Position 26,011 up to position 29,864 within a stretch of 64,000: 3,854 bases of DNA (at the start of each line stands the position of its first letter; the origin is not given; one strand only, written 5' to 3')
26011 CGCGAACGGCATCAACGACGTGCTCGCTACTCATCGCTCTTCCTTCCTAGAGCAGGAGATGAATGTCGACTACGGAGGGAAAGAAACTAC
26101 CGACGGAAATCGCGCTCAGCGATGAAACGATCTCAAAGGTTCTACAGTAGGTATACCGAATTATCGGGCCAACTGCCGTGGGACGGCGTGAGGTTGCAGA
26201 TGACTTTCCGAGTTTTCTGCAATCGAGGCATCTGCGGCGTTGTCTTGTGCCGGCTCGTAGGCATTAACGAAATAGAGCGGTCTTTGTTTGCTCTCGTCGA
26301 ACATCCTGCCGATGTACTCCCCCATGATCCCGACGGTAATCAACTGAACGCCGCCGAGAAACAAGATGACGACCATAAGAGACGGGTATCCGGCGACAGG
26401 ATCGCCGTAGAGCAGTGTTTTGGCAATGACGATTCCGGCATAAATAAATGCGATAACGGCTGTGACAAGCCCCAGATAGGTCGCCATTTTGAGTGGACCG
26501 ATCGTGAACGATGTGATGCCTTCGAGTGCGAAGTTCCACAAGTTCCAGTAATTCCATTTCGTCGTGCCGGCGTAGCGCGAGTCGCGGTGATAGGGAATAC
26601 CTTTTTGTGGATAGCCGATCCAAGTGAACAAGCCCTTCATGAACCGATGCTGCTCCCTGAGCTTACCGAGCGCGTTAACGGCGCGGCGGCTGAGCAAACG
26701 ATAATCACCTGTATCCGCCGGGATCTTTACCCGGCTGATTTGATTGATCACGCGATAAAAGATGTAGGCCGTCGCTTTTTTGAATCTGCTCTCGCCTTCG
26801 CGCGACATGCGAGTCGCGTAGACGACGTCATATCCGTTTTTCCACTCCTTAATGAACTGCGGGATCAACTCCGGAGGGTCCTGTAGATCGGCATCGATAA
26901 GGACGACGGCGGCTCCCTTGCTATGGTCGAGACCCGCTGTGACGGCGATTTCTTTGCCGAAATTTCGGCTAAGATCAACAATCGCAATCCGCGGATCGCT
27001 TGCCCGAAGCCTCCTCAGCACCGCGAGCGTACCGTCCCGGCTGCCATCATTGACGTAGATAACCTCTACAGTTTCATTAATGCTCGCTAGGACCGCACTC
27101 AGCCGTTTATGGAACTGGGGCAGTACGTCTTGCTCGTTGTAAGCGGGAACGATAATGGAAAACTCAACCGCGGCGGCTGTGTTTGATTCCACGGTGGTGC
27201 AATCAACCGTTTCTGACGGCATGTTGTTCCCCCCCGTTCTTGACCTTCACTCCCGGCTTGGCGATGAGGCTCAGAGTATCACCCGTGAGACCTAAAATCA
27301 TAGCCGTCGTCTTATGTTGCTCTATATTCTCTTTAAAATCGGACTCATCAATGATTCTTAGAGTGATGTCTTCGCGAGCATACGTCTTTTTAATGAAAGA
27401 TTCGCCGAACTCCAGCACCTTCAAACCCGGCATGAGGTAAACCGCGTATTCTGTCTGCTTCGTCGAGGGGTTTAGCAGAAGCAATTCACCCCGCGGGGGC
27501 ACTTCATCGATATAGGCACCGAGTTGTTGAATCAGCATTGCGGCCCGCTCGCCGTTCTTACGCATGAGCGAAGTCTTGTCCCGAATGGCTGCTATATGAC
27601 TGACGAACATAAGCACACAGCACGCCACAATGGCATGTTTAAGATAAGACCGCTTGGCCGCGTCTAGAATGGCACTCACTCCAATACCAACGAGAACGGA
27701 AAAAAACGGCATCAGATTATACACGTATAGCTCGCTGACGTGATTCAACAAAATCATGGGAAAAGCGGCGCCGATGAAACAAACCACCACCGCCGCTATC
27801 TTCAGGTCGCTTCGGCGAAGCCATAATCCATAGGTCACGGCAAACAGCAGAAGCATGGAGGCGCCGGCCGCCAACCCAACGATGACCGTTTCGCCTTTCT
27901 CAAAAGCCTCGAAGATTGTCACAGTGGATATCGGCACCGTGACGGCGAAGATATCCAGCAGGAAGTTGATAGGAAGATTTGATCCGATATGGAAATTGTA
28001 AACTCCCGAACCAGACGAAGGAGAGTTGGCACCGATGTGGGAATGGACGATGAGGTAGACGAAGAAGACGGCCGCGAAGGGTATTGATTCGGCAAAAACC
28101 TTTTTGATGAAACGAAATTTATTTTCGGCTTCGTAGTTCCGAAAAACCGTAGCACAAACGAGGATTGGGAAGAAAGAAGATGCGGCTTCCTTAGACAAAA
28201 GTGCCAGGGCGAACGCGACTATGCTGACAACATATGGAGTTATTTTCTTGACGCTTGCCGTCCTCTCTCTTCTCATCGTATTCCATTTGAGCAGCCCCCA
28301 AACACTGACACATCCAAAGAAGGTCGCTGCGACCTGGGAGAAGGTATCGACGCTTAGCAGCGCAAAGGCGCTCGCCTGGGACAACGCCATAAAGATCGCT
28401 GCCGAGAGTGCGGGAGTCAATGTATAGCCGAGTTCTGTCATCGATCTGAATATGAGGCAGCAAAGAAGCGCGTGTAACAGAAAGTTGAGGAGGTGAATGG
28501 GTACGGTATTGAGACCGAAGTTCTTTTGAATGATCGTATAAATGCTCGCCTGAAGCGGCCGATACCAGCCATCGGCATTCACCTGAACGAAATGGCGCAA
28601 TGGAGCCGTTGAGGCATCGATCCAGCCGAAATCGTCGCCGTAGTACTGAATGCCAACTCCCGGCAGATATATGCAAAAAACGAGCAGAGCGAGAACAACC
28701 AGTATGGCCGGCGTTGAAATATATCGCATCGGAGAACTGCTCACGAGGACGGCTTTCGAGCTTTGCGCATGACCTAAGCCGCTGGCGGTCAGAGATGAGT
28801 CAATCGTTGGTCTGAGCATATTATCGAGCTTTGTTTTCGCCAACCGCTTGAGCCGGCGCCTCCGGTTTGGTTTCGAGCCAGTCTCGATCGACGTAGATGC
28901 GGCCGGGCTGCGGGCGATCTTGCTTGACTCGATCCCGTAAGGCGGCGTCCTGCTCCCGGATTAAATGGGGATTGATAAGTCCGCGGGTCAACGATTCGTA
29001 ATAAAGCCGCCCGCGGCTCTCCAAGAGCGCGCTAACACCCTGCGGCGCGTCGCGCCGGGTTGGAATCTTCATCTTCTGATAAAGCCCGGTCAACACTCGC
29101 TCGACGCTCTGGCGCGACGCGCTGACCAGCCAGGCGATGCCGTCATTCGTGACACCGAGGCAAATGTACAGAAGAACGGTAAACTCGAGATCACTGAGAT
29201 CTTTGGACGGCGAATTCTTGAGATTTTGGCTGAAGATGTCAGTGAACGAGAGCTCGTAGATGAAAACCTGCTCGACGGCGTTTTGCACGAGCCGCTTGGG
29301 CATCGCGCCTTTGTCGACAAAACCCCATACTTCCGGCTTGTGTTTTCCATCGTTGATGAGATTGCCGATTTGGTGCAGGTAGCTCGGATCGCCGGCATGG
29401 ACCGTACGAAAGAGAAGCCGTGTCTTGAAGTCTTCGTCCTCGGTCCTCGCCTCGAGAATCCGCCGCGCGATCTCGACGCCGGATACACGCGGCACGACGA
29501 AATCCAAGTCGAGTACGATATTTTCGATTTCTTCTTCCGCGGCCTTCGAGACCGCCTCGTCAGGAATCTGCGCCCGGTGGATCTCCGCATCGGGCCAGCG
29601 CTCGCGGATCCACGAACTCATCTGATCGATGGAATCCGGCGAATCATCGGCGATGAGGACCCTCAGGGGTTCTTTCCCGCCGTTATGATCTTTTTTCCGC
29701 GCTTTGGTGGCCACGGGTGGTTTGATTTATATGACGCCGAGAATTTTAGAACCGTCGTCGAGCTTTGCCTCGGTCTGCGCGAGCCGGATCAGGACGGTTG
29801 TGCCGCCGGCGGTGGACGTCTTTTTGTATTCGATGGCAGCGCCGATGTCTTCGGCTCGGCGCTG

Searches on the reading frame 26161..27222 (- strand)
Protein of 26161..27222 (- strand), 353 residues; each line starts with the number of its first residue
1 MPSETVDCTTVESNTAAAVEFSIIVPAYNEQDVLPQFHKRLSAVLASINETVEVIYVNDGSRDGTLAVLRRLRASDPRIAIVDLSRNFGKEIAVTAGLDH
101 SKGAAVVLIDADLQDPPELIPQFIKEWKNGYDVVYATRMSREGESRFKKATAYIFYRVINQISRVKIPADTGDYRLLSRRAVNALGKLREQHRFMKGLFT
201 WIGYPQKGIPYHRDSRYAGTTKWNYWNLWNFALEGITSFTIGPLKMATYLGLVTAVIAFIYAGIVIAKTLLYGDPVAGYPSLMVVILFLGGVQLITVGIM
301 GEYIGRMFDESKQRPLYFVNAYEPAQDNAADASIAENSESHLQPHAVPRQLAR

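Call 9: search_protein_families(library=pfam, proteins=[window:26161-27222:-], max_evalue=0.001)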
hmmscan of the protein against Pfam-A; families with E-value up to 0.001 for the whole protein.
window:26161-27222:- (353 aa): 2 families
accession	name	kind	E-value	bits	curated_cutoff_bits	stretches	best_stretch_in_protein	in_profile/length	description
PF00535.33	Glycos_transf_2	-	3.4e-34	118.6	23.3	1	22-185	1-167/168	Glycosyl transferase family 2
PF13641.12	Glyco_tranf_2_3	-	1.9e-08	35.1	27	1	21-127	3-111/230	Glycosyltransferase like family 2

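Call 12: search_protein_families(library=ncbifam, proteins=[window:26161-27222:-], max_evalue=0.001)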
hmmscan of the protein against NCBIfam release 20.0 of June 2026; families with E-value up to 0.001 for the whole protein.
window:26161-27222:- (353 aa): 19 families
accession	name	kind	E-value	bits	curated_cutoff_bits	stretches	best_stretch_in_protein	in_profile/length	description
NF047588.1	GlcsyltransPgfSStrep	equivalog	2.4e-90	302.9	500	1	21-320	3-303/308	glycosyltransferase PgfS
NF007986.1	PRK10714.1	equivalog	8e-53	179.5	529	1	20-320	7-309/316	undecaprenyl-phosphate 4-deoxy-4-formamido-L-arabinose transferase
TIGR03937.1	PgaC_IcaA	equivalog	2.3e-17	63.1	422.3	1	14-112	40-135/407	poly-beta-1,6-N-acetyl-D-glucosamine synthase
NF041875.1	EPS_EpsD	equivalog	8e-12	45.2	370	1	22-145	2-122/325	exopolysaccharide biosynthesis glycosyltransferase EpsD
NF047683.1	TeichurnBiosyTuaG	equivalog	9.8e-12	45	400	1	20-144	7-131/252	teichuronic acid biosynthesis protein TuaG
NF007482.0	PRK10073.1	equivalog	2.5e-11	43.2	423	1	18-124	5-107/334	glycosyltransferase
TIGR04283.1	glyco_like_mftF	equivalog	1.8e-10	40.8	182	1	22-180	2-145/221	TIGR04283 family arsenosugar biosynthesis glycosyltransferase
NF045692.1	OglycostaseCruG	equivalog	1e-08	34.5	600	1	17-135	39-161/386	2'-O-glycosyltransferase CruG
TIGR04242.1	nodulat_NodC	equivalog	4.1e-08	32.6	550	1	14-120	43-149/395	chitooligosaccharide synthase NodC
NF050050.1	ProtGlycPglI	equivalog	9.7e-08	31.7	500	1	21-139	4-120/306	GalNAc(5)-diNAcBac-PP-undecaprenol beta-1,3-glucosyltransferase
TIGR03111.1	glyc2_xrt_Gpos1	hypoth_equivalog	1.5e-07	30.6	363.95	1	19-139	49-168/439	TIGR03111 family XrtG-associated glycosyltransferase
NF041391.1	DPhHxTase_Halo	equivalog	5.7e-07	28.7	375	1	27-144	3-110/213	dolichyl-phosphate hexose transferase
NF058614.1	PPMAGASynPpgS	equivalog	9.8e-07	28.4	370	1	23-146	4-122/226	polyprenyl-phospho-N-acetylgalactosaminyl synthase PpgS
NF010496.0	PRK13915.1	equivalog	3.1e-06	26.5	262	1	17-122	29-137/307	glucosyl-3-phosphoglycerate synthase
NF041394.1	GtaseAglG_Halo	equivalog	3.2e-05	23.4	440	1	21-139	3-119/304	glucosyl-dolichyl phosphate glucuronosyltransferase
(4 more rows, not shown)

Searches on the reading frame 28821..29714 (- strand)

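Call 9: search_protein_families(library=pfam, proteins=[window:28821-29714:-], max_evalue=0.001)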
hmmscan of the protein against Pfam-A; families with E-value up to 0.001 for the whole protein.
window:28821-29714:- (297 aa): 1 family
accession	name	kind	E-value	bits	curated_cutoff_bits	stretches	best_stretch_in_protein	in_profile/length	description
PF00072.30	Response_reg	-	8.3e-06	26.4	30.2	1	19-108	1-81/111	Response regulator receiver domain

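Call 12: search_protein_families(library=ncbifam, proteins=[window:28821-29714:-], max_evalue=0.001)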
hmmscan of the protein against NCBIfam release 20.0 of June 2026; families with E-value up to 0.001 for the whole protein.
window:28821-29714:- (297 aa): 3 families
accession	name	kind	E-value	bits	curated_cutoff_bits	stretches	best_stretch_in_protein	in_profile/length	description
NF007018.1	PRK09483.1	equivalog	7.1e-05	22.5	280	1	48-217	33-193/217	UvrY/SirA/GacA family response regulator transcription factor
NF001965.0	PRK00742.1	subfamily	8.5e-05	21.9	293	1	16-90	3-75/357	chemotaxis-specific protein-glutamate methyltransferase CheB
NF052445.1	RespRegMctR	equivalog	0.00039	19.9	300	1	17-219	2-191/205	two-component system response regulator MctR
